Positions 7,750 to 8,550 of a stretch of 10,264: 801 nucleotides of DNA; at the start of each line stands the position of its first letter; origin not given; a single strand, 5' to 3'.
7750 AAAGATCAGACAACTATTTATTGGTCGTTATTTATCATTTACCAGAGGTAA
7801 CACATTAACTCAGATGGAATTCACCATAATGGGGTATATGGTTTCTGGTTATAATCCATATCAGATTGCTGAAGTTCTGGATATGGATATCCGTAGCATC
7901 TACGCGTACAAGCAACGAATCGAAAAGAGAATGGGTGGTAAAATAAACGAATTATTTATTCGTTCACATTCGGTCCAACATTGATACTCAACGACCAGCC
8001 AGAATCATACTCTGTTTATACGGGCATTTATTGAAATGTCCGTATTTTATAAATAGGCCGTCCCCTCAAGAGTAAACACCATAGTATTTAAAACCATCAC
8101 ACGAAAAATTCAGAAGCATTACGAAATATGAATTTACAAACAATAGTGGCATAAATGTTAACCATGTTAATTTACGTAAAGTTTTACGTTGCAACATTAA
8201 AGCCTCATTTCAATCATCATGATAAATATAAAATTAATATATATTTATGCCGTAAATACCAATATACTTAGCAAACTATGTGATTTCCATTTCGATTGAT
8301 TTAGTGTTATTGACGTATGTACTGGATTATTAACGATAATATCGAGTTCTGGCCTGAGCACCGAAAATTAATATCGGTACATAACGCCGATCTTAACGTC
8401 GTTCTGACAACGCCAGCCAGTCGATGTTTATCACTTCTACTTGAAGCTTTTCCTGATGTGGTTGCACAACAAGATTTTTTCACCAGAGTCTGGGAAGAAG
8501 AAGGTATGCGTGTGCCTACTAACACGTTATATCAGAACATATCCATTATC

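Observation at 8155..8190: Cluster of short repeats and a 10-bp palindrome upstream of yqeI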

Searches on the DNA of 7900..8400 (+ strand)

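Call 3: search_dna_similar(query=window:7985-8316:+, collection=ecoli_genomes, mode=near, rows=spread, max_rows=40)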
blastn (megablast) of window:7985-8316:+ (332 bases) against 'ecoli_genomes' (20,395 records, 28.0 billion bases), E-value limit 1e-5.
Records with a match: 3733; places in all: 3743; records where one place covers at least 80% of the query: 3718.
Genomes with a match: 3733 of 5426; with a place that covers at least 80% of the query: 3718. Places per genome that has any: lowest 1, median 1, highest 2. On chromosomes: 3743 places; on plasmids: 0.
Best place of each record, by identity: >=99% 2367; 95-99% 882; 90-95% 484.
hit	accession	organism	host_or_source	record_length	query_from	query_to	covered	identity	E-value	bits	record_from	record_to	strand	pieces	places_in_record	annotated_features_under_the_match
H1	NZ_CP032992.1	Escherichia coli strain W5-6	Jin River water W5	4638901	1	332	100%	100.0%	1e-172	614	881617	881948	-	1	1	none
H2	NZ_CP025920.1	Escherichia coli strain 103605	Homo sapiens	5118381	1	332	100%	99.4%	2e-169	603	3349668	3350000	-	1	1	none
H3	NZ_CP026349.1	Escherichia coli strain 6A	not applicable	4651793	1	332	100%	99.4%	2e-169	603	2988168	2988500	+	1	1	none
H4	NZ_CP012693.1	Escherichia coli strain FORC_028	Homo sapiens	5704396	1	332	100%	99.4%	2e-169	603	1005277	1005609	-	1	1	none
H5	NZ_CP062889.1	Escherichia coli O100:H21 strain Res13-Lact-ER07-18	Sus scrofa domesticus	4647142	1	332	100%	99.4%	2e-169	603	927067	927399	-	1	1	none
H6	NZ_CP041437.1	Escherichia coli strain STEC005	goat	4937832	1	332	100%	99.4%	2e-169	603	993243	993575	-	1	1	none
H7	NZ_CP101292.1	Escherichia coli strain 2003-3014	Homo sapiens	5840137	1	332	100%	99.4%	2e-169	603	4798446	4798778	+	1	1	none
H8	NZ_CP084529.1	Escherichia coli strain Origami2-DE3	-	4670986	1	332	100%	99.4%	2e-169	603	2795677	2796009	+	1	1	none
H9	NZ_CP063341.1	Escherichia coli strain BS90R-A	Homo sapiens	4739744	1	332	100%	99.4%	2e-169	603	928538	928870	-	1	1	none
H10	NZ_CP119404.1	Escherichia coli strain MRE162 substr. UK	Human faeces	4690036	1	332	100%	99.4%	2e-169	603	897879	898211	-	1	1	none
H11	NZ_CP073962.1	Escherichia coli strain MB31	Poultry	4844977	1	332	100%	99.4%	2e-169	603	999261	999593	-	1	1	none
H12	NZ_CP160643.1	Escherichia coli strain PEC1003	Sewage water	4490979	1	332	100%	99.4%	2e-169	603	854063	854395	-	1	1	none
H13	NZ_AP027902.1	Escherichia coli strain 2018-11-1BCC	Homo sapiens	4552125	1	332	100%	99.4%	2e-169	603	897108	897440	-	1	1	none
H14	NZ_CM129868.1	Escherichia coli strain PO06021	seawater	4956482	1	332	100%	99.4%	2e-169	603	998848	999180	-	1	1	none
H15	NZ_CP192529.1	Escherichia coli strain TUM23349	Laboratory developed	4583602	1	332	100%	99.4%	2e-169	603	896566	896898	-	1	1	none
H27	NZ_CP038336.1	Escherichia coli O157:H7 strain LSU61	Deer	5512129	1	332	100%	97.3%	1e-157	564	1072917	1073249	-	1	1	none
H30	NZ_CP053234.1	Escherichia coli strain SCU-106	Homo sapiens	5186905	1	332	100%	96.7%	2e-154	553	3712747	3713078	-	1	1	none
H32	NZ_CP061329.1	Escherichia coli strain EC93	Rattus norvegicus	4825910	1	332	100%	96.4%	1e-152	547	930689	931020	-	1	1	none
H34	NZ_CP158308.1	Escherichia coli strain CM2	Chicken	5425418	1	332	100%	94.3%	5e-141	508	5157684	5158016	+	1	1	none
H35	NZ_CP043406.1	Escherichia coli strain NMBU-W13E19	surface water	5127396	1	332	100%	94.0%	2e-139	503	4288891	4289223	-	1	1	none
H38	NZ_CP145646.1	Escherichia coli strain S1-IND-02-A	Homo sapiens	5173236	1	332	100%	93.4%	5e-136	492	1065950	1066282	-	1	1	none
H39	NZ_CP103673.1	Escherichia coli strain 4069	Homo sapiens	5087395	14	332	96%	95.0%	9e-139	501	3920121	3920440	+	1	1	none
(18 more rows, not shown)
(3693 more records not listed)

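Call 6: get_annotated_region(hit=H1, flank=3000)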
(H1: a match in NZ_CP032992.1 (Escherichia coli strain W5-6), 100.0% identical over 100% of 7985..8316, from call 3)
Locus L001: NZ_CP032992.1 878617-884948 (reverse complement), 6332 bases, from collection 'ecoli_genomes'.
description: Escherichia coli strain W5-6 chromosome, complete genome
organism: Escherichia coli strain W5-6 (NCBI taxid 562)
replicon: chromosome; assembly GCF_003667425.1
host: -; source: Jin River water W5; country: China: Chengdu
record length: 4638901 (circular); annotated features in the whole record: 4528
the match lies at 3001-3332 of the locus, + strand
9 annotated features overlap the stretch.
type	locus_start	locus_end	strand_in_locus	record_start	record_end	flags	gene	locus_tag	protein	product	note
CDS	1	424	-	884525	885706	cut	yqeF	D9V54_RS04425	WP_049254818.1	acetyl-CoA C-acetyltransferase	-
CDS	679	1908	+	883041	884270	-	yqeG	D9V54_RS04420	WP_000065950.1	amino acid permease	-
CDS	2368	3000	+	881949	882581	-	yqeH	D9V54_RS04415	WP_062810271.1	helix-turn-helix transcriptional regulator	-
CDS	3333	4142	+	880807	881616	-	yqeI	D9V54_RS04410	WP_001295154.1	winged helix-turn-helix domain-containing protein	-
CDS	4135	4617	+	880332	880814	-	yqeJ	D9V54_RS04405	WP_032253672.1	protein YqeJ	-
CDS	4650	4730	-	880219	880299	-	-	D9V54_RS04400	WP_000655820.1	hypothetical protein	-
CDS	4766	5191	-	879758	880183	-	yqeK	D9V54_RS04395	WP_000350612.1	protein YqeK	-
CDS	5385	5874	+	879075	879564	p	-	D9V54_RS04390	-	hypothetical protein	frameshifted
CDS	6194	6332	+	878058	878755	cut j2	-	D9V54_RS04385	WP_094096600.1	IS1-like element IS1A family transposase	programmed frameshift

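Call 22: get_annotated_region(hit=H27, flank=400)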
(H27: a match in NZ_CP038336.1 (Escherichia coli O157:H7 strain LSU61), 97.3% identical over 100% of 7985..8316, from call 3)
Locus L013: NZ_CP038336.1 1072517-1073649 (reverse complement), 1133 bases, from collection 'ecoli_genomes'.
description: Escherichia coli O157:H7 strain LSU61 chromosome, complete genome
organism: Escherichia coli O157:H7 strain LSU61 (NCBI taxid 83334)
replicon: chromosome; assembly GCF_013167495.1
host: Deer; source: missing; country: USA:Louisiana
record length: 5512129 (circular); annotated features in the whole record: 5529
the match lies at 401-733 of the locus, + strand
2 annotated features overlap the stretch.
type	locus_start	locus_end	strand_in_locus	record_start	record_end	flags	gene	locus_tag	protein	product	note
CDS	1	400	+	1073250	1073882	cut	yqeH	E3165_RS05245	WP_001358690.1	helix-turn-helix transcriptional regulator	-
CDS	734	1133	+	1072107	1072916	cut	yqeI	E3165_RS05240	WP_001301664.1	winged helix-turn-helix domain-containing protein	-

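Call 23: get_annotated_region(hit=H30, flank=400)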
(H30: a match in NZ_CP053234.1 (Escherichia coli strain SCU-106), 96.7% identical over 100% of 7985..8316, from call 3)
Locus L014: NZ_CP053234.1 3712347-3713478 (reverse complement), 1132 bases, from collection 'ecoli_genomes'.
description: Escherichia coli strain SCU-106 chromosome, complete genome
organism: Escherichia coli strain SCU-106 (NCBI taxid 562)
replicon: chromosome; assembly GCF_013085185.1
host: Homo sapiens; source: rectal swab from healthy college student; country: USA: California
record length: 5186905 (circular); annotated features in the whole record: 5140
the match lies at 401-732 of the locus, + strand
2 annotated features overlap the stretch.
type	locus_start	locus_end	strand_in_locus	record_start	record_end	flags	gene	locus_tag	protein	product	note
CDS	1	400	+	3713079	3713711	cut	yqeH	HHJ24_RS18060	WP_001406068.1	helix-turn-helix transcriptional regulator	-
CDS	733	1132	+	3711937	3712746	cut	yqeI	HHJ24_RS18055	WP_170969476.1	winged helix-turn-helix domain-containing protein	-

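Call 24: get_annotated_region(hit=H32, flank=400)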
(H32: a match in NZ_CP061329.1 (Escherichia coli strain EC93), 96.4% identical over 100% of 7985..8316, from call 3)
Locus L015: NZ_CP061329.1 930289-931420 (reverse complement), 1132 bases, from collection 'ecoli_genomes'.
description: Escherichia coli strain EC93 chromosome, complete genome
organism: Escherichia coli strain EC93 (NCBI taxid 562)
replicon: chromosome; assembly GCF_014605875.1
host: Rattus norvegicus; source: -; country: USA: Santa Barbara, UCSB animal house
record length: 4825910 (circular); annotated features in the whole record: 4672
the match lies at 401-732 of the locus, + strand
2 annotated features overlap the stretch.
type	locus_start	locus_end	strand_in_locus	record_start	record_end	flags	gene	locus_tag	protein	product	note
CDS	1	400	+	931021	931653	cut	yqeH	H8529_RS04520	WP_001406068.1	helix-turn-helix transcriptional regulator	-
CDS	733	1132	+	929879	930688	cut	yqeI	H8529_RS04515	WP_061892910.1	winged helix-turn-helix domain-containing protein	-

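Call 25: get_annotated_region(hit=H34, flank=400)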
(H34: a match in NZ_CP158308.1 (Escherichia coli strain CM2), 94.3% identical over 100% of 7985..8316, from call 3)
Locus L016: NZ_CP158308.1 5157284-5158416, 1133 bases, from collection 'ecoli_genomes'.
description: Escherichia coli strain CM2 chromosome, complete genome
organism: Escherichia coli strain CM2 (NCBI taxid 562)
replicon: chromosome; assembly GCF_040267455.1
host: Chicken; source: -; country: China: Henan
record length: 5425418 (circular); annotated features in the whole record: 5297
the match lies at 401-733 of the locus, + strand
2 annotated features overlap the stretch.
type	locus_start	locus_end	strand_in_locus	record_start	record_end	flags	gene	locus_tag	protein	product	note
CDS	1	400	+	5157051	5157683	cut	yqeH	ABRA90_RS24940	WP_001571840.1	helix-turn-helix transcriptional regulator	-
CDS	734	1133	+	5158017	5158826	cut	yqeI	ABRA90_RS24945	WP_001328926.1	winged helix-turn-helix domain-containing protein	-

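Call 26: get_annotated_region(hit=H35, flank=400)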
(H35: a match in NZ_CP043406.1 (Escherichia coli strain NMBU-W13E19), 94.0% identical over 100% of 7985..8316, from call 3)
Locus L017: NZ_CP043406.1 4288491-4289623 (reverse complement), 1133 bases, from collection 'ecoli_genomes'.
description: Escherichia coli strain NMBU-W13E19 chromosome, complete genome
organism: Escherichia coli strain NMBU-W13E19 (NCBI taxid 562)
replicon: chromosome; assembly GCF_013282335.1
host: -; source: surface water; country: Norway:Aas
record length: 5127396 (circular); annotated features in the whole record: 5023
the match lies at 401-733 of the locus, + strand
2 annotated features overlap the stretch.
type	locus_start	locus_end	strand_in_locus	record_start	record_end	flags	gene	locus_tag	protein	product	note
CDS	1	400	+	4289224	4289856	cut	yqeH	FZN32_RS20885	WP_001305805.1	helix-turn-helix transcriptional regulator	-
CDS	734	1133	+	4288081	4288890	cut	yqeI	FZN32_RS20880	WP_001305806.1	winged helix-turn-helix domain-containing protein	-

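Call 27: get_annotated_region(hit=H38, flank=400)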
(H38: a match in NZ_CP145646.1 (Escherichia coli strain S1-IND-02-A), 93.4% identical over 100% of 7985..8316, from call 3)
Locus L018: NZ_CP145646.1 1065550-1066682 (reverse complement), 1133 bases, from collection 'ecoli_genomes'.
description: Escherichia coli strain S1-IND-02-A chromosome, complete genome
organism: Escherichia coli strain S1-IND-02-A (NCBI taxid 562)
replicon: chromosome; assembly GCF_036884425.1
host: Homo sapiens; source: stool; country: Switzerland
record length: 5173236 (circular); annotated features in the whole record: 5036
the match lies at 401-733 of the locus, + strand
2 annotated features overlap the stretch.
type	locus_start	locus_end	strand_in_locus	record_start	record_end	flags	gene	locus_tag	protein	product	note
CDS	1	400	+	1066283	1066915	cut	yqeH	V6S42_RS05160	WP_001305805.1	helix-turn-helix transcriptional regulator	-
CDS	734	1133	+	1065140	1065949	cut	yqeI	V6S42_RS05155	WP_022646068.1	winged helix-turn-helix domain-containing protein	-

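Call 28: get_annotated_region(hit=H39, flank=400)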
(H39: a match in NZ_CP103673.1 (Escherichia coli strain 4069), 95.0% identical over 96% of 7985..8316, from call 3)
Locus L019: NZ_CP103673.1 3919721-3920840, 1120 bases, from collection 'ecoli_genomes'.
description: Escherichia coli strain 4069 chromosome, complete genome
organism: Escherichia coli strain 4069 (NCBI taxid 562)
replicon: chromosome; assembly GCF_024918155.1
host: Homo sapiens; source: blood; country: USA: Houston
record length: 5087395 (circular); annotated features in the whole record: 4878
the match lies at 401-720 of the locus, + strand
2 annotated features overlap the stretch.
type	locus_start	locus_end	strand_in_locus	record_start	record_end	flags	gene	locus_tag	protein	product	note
CDS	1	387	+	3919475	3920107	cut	yqeH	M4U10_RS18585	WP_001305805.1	helix-turn-helix transcriptional regulator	-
CDS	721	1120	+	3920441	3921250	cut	yqeI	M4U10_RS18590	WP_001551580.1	winged helix-turn-helix domain-containing protein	-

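Call 29: get_annotated_region(hit=H3, flank=400)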
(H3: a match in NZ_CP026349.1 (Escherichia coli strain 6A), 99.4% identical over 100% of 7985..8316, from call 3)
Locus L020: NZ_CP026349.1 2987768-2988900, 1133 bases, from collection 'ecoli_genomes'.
description: Escherichia coli strain 6A chromosome, complete genome
organism: Escherichia coli strain 6A (NCBI taxid 562)
replicon: chromosome; assembly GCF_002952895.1
host: not applicable; source: not applicable; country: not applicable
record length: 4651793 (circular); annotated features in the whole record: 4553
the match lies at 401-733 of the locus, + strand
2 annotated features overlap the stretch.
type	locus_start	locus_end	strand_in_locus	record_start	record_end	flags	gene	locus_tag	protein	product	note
CDS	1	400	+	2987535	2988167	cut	yqeH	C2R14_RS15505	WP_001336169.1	helix-turn-helix transcriptional regulator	-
CDS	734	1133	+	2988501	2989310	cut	yqeI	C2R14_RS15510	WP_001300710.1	winged helix-turn-helix domain-containing protein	-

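Call 78: search_rna_families(source=window, start=7900, end=8400, threshold=evalue, max_evalue=1)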
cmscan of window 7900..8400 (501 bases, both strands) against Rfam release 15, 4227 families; matches with E-value up to 1: 1.
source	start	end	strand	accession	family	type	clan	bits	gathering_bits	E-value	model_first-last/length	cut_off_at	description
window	8160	8259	+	RF01822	RsaJ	Gene; sRNA;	-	16.3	100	0.15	1-287/287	no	RNA Staph. aureus A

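Call 79: search_dna_similar(query=window:8140-8200:+, collection=ecoli_genomes, mode=near, max_rows=5)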
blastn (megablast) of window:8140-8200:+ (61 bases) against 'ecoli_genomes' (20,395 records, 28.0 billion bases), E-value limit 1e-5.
Records with a match: 3496; places in all: 3496; records where one place covers at least 80% of the query: 3485.
Genomes with a match: 3496 of 5426; with a place that covers at least 80% of the query: 3485. Places per genome that has any: lowest 1, median 1, highest 1. On chromosomes: 3496 places; on plasmids: 0.
Best place of each record, by identity: >=99% 2381; 95-99% 1094; 90-95% 21.
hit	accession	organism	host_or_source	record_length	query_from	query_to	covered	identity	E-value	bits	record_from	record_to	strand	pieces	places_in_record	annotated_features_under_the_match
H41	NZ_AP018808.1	Escherichia coli strain E2865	Bos taurus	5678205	1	61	100%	100.0%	5e-23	113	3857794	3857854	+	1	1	none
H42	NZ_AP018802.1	Escherichia coli strain E2863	Bos taurus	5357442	1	61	100%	100.0%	5e-23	113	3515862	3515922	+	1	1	none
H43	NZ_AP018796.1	Escherichia coli strain E2855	Bos taurus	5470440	1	61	100%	100.0%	5e-23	113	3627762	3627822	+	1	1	none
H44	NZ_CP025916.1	Escherichia coli strain 120899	Homo sapiens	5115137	1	61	100%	100.0%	5e-23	113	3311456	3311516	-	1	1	none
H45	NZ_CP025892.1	Escherichia coli strain 503025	Homo sapiens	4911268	1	61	100%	100.0%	5e-23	113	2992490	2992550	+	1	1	none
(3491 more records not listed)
